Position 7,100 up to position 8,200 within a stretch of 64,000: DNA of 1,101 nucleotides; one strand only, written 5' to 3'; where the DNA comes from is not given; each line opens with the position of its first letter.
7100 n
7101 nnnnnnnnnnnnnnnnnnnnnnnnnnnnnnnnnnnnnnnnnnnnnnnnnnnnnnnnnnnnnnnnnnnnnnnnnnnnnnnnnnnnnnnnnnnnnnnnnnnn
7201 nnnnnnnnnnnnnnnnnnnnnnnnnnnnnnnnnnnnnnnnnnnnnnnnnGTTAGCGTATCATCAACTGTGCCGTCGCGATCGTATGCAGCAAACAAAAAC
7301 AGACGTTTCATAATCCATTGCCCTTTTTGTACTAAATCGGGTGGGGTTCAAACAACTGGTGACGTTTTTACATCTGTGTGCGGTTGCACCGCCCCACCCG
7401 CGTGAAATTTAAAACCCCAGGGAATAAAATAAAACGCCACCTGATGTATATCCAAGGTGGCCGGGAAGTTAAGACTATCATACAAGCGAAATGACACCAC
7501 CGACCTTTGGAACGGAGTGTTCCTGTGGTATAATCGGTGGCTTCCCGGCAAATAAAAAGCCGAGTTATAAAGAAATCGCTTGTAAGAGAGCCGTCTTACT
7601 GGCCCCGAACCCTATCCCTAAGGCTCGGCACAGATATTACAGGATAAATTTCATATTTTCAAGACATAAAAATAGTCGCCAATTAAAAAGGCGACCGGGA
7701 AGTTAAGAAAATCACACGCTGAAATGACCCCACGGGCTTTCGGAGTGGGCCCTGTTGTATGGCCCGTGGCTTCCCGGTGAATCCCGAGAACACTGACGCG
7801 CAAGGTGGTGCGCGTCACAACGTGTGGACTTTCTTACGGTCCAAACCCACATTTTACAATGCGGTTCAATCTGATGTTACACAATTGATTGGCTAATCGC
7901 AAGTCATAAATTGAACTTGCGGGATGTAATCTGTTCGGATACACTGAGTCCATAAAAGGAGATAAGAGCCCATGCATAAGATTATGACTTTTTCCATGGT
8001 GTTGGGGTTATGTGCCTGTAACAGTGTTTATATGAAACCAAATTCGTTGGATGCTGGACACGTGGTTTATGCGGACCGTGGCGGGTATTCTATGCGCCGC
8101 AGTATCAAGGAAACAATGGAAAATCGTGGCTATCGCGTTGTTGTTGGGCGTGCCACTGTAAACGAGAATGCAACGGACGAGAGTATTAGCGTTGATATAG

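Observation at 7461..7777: Tandem pair of ~85-nt structured RNA elements with compensatory base changes in a divergent intergenic region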

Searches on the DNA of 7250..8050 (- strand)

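Call 4: search_rna_families(source=window, start=7250, end=8050, threshold=evalue, max_evalue=10, show_alignments=4)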
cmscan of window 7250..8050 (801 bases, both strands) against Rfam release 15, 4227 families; matches with E-value up to 10: 6.
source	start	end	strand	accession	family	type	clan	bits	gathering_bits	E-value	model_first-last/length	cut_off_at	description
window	7686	7778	-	RF02221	sRNA-Xcc1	Gene; sRNA;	-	30.5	53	0.0035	1-87/87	no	sRNA-Xcc1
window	7659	7729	-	RF00519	suhB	Gene; sRNA;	CL00108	15.7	41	1.9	1-77/77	no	Makes More Granules Regulator RNA (mmgR)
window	7338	7403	+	RF01546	TB6Cs1H1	Gene; snRNA; snoRNA; HACA-box;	-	13.6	40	8.4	1-66/66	no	Trypanosomatid snoRNA TB6Cs1H1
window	7360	7413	-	RF01696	Chlorobi-1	Gene; sRNA;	-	12.9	50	2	1-67/67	no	Chlorobi-1 RNA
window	7645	7696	-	RF02731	JA03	Gene; sRNA;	-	12.9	44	3.6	1-274/274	no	Aggregatibacter sRNA JA03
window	7515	7566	-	RF00032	Histone3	Cis-reg;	-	12.9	34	4.4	1-46/46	no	Histone 3' UTR stem-loop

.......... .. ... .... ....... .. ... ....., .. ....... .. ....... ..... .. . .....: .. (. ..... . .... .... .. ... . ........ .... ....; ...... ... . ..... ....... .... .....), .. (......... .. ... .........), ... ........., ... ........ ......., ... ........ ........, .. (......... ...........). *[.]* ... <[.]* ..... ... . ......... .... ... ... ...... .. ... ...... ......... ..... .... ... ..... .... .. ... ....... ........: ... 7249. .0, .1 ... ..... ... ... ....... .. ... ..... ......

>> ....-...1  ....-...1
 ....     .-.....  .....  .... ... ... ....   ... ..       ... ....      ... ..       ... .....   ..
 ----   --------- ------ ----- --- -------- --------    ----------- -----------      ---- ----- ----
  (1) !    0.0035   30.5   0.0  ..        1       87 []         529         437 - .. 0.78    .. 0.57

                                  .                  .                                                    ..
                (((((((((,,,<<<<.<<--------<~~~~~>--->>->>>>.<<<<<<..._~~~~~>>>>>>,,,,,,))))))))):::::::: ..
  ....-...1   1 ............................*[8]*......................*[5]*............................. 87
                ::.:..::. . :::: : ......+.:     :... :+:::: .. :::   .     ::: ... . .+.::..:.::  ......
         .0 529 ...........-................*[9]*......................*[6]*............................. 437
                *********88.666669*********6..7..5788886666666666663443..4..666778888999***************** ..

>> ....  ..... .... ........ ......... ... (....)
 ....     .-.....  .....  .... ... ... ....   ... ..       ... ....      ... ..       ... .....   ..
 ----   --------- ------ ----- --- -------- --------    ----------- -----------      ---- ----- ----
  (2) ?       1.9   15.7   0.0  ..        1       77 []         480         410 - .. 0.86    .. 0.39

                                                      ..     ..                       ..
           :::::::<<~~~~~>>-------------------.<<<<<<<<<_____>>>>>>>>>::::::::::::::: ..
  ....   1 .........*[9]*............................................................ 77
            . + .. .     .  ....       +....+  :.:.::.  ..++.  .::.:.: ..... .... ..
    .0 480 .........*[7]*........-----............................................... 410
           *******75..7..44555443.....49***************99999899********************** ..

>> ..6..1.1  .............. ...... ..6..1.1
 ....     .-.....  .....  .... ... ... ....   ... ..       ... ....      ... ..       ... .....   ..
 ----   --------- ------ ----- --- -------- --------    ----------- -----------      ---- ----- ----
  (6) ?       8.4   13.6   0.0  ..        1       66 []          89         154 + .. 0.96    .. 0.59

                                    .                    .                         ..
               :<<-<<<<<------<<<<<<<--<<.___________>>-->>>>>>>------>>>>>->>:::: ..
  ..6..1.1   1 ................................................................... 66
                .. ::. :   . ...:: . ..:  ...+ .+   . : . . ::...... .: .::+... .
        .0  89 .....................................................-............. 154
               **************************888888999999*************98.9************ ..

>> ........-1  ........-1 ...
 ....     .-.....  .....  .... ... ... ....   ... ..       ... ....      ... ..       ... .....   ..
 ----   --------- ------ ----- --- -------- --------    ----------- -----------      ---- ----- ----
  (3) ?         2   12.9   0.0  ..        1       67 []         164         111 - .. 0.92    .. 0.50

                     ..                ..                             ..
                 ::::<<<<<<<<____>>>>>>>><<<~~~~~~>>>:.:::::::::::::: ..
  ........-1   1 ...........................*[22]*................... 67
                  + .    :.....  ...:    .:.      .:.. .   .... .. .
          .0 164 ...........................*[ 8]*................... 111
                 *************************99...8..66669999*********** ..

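Call 27: build_rna_model(alignment_id=A2, structure=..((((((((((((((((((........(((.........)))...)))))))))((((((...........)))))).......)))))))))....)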
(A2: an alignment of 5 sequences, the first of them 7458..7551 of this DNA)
Model R1 built from alignment A2 (5 sequences, 98 columns); structure: as given.
model positions 90; base pairs 27; branch points 1; effective number of sequences 1.25; information 0.633 bits per position. Calibrated on 0.2 Mb of random sequence (short: E-values are rough).
structure used (alignment columns):
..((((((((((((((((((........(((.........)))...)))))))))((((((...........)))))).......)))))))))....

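Call 28: search_with_rna_model(model_id=R1, sources=[window, L004, L005, L006, L007, L008, L009, L010, L011, L012, L013], max_evalue=1, show_alignments=0)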
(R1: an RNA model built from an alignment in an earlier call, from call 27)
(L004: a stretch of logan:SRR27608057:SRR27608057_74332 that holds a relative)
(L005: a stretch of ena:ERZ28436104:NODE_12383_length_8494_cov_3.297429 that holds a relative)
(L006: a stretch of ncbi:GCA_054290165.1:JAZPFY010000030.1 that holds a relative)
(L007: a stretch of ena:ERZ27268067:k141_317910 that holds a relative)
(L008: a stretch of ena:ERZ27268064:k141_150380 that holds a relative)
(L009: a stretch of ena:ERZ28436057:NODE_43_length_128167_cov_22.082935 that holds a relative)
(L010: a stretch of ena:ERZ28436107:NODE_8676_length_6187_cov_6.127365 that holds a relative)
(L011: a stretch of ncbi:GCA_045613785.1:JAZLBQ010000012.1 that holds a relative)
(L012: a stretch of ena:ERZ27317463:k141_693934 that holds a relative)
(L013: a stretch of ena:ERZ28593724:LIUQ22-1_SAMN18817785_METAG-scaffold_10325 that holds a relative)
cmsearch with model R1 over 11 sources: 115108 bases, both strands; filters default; matches with E-value up to 1: 9.
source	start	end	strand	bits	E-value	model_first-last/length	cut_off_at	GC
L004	2190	2281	-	94.2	8.4e-23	1-90/90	no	0.53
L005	838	929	-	94.2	8.4e-23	1-90/90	no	0.53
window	7692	7780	-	93.6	1.2e-22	1-90/90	no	0.58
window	7458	7551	-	93.5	1.3e-22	1-90/90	no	0.51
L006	2182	2268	-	92.3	2.7e-22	1-90/90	no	0.55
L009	2192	2281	-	91.7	4e-22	1-90/90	no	0.51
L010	2192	2281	-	91.7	4e-22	1-90/90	no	0.51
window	39803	39887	-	49.5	1.1e-10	1-90/90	no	0.49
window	7458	7551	+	15.8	0.16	1-90/90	no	0.51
